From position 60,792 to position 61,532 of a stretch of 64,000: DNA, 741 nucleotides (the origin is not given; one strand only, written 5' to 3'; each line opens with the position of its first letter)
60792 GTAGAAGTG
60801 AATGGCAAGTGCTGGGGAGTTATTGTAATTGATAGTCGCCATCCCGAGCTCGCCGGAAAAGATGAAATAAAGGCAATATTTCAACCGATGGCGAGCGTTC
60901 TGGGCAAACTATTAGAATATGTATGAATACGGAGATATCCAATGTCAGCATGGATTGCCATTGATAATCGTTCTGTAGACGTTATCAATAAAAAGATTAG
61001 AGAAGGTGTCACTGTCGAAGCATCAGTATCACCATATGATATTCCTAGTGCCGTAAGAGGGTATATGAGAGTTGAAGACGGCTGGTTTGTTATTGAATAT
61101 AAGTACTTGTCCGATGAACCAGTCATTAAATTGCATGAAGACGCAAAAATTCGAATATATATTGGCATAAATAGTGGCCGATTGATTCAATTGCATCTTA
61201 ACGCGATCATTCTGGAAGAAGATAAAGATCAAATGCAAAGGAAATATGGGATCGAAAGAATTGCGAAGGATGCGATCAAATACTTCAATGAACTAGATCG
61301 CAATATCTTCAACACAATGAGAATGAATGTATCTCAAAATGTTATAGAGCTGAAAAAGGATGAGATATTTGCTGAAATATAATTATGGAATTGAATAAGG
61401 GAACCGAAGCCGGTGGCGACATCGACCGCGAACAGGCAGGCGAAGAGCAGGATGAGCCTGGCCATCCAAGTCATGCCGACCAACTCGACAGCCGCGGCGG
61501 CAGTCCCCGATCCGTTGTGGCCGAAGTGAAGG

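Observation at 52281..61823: A recurring ~190-bp hairpin + promoter + structured leader + terminator module heads four unrelated defence-like cassettes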

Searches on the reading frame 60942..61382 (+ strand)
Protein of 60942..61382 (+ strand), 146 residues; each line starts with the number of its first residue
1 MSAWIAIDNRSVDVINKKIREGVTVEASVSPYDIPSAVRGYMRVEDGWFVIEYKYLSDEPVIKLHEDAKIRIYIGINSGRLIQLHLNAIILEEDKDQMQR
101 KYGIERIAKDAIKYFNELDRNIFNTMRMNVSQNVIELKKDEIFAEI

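Call 16: search_protein_families(library=padloc, max_evalue=0.01, proteins=[window:60942-61382:+])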
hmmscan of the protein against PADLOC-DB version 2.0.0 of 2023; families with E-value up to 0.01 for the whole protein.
window:60942-61382:+ (146 aa): 0 families

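Call 17: search_protein_families(library=pfam, max_evalue=0.01, proteins=[window:60942-61382:+])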
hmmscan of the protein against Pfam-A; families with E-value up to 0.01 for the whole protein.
window:60942-61382:+ (146 aa): 0 families

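Call 19: find_encoding_contigs(protein=window:60942-61382:+, flank=10000, max_places=10)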
Protein window:60942-61382:+ (146 aa): 4 contigs read that carry it; 2 places shown.
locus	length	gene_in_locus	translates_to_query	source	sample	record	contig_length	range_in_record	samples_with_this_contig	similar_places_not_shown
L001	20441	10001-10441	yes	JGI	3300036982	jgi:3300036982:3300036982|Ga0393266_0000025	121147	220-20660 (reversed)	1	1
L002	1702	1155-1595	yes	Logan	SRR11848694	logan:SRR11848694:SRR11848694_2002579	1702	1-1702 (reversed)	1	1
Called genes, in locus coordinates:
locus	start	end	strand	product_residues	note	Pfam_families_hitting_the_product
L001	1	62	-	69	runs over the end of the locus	PF03459:TOBE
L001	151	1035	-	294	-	PF00149:Metallophos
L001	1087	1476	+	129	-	-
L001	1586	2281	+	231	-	-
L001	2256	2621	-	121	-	-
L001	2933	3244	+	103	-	PF12694:cpYpsA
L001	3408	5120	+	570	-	PF13091:PLDc_2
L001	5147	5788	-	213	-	-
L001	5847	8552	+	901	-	PF01839:FG-GAP (faint), PF19190:BACON_2, PF02836:Glyco_hydro_2_C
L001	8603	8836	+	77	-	PF17956:NAPRTase_C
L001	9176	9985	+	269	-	PF01590:GAF (faint)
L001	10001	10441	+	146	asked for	-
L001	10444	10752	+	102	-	-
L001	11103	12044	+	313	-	-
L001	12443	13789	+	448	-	PF00078:RVT_1 (weak)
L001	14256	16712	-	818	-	PF01839:FG-GAP (faint)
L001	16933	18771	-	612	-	PF18085:Mak_N_cap (weak)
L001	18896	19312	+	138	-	PF01243:PNPOx_N, PF12900:Pyridox_ox_2 (weak), PF16242:Pyrid_ox_like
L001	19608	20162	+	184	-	-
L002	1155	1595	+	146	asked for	-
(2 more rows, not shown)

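Call 47: search_protein_families(library=ncbifam, max_evalue=0.1, proteins=[window:60942-61382:+, L001:12443-13789:+])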
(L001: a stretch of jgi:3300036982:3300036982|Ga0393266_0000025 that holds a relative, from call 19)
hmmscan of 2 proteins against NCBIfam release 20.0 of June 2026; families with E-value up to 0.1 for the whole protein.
window:60942-61382:+ (146 aa): 0 families

L001:12443-13789:+ (448 aa): 6 families
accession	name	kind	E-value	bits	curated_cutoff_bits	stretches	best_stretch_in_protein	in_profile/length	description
NF041749.1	Drt4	equivalog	3e-63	214.5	450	1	3-428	81-488/489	antiviral reverse transcriptase Drt4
NF041748.1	Drt3b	equivalog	1.9e-20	73.1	350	1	59-201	175-318/647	antiviral reverse transcriptase Drt3b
TIGR04416.1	group_II_RT_mat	equivalog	4.8e-08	32.5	300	1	56-202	121-256/353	group II intron reverse transcriptase/maturase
NF041747.1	Drt3a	equivalog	5.4e-07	29.3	200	1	57-203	110-243/412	antiviral reverse transcriptase Drt3a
NF038233.2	retron_St85_RT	exception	1.1e-06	28.2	235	1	51-195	82-210/289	retron St85 family RNA-directed DNA polymerase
NF041750.1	Drt5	equivalog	0.00014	20.9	550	1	56-197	125-250/484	antiviral reverse transcriptase Drt5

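Call 59: search_protein_families(library=pfam, max_evalue=0.001, proteins=[L001:12443-13789:+, L001:14256-16712:-, L001:16933-18771:-])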
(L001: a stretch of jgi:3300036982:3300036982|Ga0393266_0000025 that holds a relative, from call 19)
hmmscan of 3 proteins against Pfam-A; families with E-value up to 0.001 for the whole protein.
L001:12443-13789:+ (448 aa): 1 family
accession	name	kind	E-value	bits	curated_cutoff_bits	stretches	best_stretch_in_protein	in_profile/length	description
PF00078.32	RVT_1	-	2e-08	34.7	29.6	1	7-198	21-192/205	Reverse transcriptase (RNA-dependent DNA polymerase)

L001:14256-16712:- (818 aa): 3 families
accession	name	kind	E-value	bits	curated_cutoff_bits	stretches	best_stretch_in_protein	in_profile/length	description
PF01839.29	FG-GAP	-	1.3e-12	47.7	22.1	2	6-40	1-28/37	FG-GAP repeat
PF13517.12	FG-GAP_3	-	0.00022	22.2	26.9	1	14-63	1-59/61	FG-GAP-like repeat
PF03417.21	AAT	-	0.00073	19.7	23.2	0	555-649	8-92/225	Acyl-coenzyme A:6-aminopenicillanic acid acyl-transferase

L001:16933-18771:- (612 aa): 2 families
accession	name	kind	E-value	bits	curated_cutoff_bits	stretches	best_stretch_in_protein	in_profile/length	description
PF18085.6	Mak_N_cap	-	2.1e-07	32.3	22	1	27-88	1-61/87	Maltokinase N-terminal cap domain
PF01636.29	APH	-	0.0001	22.6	23.2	0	459-484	168-195/239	Phosphotransferase enzyme family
